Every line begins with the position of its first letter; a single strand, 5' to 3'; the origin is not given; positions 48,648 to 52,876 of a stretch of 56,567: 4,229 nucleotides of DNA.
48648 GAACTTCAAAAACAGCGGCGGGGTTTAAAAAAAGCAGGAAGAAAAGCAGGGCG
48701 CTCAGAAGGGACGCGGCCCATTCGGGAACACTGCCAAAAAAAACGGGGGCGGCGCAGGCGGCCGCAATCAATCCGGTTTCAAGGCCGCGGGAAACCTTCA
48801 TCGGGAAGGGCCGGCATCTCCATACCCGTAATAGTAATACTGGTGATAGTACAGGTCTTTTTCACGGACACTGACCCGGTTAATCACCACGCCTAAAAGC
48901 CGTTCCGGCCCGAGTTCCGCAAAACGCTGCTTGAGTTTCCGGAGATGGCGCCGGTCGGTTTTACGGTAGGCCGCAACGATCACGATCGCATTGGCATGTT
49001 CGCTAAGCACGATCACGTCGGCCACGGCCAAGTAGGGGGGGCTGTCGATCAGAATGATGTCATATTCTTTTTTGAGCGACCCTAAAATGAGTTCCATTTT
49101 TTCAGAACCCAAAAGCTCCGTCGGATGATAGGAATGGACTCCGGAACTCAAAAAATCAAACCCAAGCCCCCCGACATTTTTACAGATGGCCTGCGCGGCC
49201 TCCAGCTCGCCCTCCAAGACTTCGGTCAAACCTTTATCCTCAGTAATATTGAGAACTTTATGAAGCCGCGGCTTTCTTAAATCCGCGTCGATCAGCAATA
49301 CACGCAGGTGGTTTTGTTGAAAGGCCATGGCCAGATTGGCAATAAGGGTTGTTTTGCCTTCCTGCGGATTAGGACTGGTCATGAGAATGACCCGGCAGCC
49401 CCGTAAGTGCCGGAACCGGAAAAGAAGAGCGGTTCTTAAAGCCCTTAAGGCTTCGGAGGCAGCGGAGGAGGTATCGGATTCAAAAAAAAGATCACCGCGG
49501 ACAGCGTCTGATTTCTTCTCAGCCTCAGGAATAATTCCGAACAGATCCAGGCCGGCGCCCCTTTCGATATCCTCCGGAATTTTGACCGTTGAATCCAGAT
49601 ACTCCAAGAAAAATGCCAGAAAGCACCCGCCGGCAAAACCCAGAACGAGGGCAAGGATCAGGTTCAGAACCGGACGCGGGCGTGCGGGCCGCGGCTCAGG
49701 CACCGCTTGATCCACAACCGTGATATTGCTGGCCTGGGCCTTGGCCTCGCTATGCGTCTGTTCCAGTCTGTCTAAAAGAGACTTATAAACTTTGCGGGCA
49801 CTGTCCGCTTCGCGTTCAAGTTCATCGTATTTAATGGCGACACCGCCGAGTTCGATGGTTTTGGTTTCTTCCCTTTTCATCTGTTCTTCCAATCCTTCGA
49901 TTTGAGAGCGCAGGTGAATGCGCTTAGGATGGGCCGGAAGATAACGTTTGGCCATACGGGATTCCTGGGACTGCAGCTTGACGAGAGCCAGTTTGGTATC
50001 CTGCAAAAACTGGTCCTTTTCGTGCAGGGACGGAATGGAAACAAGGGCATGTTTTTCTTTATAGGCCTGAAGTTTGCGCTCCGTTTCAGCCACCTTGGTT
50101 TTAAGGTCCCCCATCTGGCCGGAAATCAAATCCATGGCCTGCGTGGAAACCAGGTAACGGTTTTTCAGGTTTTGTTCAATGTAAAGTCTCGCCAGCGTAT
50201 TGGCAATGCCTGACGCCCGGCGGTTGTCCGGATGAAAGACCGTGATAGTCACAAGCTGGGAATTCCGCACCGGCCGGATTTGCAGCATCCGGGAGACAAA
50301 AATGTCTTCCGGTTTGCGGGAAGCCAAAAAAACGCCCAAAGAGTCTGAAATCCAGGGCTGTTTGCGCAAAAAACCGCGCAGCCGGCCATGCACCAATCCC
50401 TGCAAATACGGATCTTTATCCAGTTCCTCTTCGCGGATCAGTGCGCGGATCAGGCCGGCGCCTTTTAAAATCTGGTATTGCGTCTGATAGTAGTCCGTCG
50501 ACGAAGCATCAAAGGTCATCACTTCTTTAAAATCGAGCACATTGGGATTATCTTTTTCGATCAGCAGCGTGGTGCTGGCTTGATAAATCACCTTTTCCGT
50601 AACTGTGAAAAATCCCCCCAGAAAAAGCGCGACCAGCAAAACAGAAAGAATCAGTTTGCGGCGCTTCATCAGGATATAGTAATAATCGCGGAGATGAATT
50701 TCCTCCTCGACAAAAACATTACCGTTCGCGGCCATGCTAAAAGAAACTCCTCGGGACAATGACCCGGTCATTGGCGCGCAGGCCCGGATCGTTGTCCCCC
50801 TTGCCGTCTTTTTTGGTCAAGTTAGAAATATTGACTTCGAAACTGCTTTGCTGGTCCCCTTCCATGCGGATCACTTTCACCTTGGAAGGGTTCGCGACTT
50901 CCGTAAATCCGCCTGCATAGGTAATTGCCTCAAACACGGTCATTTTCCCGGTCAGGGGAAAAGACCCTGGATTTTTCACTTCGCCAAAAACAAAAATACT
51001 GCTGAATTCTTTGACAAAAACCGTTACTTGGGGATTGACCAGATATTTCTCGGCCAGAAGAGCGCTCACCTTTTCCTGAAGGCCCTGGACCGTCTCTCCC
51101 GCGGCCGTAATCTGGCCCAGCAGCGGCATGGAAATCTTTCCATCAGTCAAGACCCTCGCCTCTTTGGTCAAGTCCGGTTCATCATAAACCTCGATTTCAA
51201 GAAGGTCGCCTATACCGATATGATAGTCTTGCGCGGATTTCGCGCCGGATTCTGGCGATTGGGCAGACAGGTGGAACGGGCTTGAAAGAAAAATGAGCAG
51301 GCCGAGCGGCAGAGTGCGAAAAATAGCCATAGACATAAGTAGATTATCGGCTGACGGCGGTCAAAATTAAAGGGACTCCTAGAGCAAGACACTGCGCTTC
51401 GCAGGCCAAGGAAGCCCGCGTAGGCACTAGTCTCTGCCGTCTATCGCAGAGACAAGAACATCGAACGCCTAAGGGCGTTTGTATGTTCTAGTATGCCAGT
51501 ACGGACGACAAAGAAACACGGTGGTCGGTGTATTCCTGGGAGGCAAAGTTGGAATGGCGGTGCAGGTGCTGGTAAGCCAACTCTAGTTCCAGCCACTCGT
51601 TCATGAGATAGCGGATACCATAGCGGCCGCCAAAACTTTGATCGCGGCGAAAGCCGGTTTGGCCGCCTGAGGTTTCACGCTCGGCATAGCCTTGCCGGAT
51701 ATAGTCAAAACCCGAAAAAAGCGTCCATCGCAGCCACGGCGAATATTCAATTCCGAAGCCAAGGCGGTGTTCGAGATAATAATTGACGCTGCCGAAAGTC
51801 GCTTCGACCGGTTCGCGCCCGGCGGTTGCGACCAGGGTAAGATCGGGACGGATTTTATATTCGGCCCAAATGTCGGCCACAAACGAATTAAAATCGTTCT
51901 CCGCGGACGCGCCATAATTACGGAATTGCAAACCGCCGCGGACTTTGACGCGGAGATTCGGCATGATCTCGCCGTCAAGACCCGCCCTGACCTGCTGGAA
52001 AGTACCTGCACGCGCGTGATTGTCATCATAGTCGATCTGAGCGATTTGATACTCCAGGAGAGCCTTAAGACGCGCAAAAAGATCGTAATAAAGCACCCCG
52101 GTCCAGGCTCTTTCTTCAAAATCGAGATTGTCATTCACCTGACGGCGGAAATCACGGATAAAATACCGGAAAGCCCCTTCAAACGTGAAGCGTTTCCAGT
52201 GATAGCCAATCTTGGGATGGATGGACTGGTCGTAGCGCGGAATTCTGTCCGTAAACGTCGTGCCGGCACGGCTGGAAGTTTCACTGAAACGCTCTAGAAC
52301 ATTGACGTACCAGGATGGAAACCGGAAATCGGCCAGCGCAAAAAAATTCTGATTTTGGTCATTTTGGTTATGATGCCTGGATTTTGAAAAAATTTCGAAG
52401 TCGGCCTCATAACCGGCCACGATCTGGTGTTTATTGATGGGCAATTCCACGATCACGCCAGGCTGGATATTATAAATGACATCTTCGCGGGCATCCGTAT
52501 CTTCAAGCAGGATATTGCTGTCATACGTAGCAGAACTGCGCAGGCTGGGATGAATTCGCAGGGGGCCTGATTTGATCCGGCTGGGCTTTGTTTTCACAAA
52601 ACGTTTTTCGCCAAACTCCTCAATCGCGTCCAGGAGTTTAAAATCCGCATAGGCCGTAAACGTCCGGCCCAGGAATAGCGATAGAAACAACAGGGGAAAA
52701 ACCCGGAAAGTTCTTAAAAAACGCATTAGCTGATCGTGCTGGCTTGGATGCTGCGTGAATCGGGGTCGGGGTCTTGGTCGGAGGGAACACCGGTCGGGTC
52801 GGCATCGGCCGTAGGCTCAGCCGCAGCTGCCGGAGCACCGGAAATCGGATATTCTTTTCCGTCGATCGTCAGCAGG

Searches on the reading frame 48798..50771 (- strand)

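Call 8: search_protein_families(library=pfam, proteins=[window:48798-50771:-], max_evalue=0.001)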
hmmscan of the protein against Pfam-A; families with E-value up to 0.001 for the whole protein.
window:48798-50771:- (657 aa): 6 families
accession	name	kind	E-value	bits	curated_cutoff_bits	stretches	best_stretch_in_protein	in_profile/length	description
PF13807.11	GNVR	-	9.3e-14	51.6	27.7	1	318-388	9-79/82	G-rich domain on putative tyrosine kinase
PF13614.12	AAA_31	-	4.1e-13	50.1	27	1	471-599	13-146/177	AAA domain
PF01656.29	CbiA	-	2.1e-10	41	25.4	1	470-637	9-87/125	CobQ/CobB/MinD/ParA nucleotide binding domain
PF02706.20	Wzz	-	1.1e-08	35.6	25.5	1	23-114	1-90/91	Chain length determinant protein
PF10609.15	ParA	-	2.7e-06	27.4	27.1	1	470-635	14-177/246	NUBPL iron-transfer P-loop NTPase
PF06564.18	CBP_BcsQ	-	0.00051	20.1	21.3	1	471-600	13-145/234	Cellulose biosynthesis protein BcsQ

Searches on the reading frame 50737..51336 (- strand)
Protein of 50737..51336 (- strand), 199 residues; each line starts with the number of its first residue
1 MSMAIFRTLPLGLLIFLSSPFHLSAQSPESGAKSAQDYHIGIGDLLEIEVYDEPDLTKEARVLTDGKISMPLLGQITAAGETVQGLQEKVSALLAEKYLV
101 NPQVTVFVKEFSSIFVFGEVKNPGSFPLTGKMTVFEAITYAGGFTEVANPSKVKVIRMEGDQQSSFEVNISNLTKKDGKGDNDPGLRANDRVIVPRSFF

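Call 31: search_protein_families(library=pfam, proteins=[window:50737-51336:-], max_evalue=0.001)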
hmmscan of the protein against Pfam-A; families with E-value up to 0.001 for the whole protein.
window:50737-51336:- (199 aa): 3 families
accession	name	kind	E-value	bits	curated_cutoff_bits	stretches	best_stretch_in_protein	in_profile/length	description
PF02563.21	Poly_export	-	4e-24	85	28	1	33-108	2-76/77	Polysaccharide biosynthesis/export protein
PF10531.15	SLBB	-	1e-14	54.5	27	1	114-161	2-50/55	SLBB domain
PF22461.2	SLBB_2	-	2.6e-10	40.7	27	1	114-194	3-79/79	SLBB domain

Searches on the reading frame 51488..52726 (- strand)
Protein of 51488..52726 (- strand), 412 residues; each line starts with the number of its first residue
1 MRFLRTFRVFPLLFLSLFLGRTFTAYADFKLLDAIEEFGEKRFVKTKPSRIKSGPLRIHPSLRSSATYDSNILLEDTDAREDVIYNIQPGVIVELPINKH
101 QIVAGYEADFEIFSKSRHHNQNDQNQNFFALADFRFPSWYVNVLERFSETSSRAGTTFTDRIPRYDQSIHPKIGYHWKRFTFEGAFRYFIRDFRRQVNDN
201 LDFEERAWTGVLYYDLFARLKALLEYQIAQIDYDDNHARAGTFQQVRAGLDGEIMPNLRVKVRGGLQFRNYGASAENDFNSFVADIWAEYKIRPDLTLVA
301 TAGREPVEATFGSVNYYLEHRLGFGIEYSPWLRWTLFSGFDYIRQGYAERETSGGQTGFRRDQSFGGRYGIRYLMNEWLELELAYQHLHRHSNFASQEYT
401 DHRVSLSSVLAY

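Call 31: search_protein_families(library=pfam, proteins=[window:51488-52726:-], max_evalue=0.001)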
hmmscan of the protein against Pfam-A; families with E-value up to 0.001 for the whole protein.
window:51488-52726:- (412 aa): 2 families
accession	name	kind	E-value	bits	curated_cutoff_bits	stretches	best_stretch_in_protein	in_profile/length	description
PF10082.15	BBP2_2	-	1.8e-16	60.5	23.7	1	198-408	167-374/378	Putative beta-barrel porin 2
PF13505.12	OMP_b-brl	-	0.0008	20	28.7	1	259-405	21-168/175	Outer membrane protein beta-barrel domain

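Call 69: search_protein_families(library=ncbifam, proteins=[window:51488-52726:-], max_evalue=0.01)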
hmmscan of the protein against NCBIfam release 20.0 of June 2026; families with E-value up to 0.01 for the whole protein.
window:51488-52726:- (412 aa): 2 families
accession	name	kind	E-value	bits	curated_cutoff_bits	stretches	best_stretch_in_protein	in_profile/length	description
TIGR03014.2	EpsL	equivalog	2.6e-11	43.2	275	1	197-409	164-382/385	XrtB/PEP-CTERM-associated polysaccharide biosynthesis outer membrane protein EpsL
TIGR03016.1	pepcterm_hypo_1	hypoth_equivalog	7.5e-11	41.7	90.85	2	57-275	5-229/477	TIGR03016 family PEP-CTERM system-associated outer membrane protein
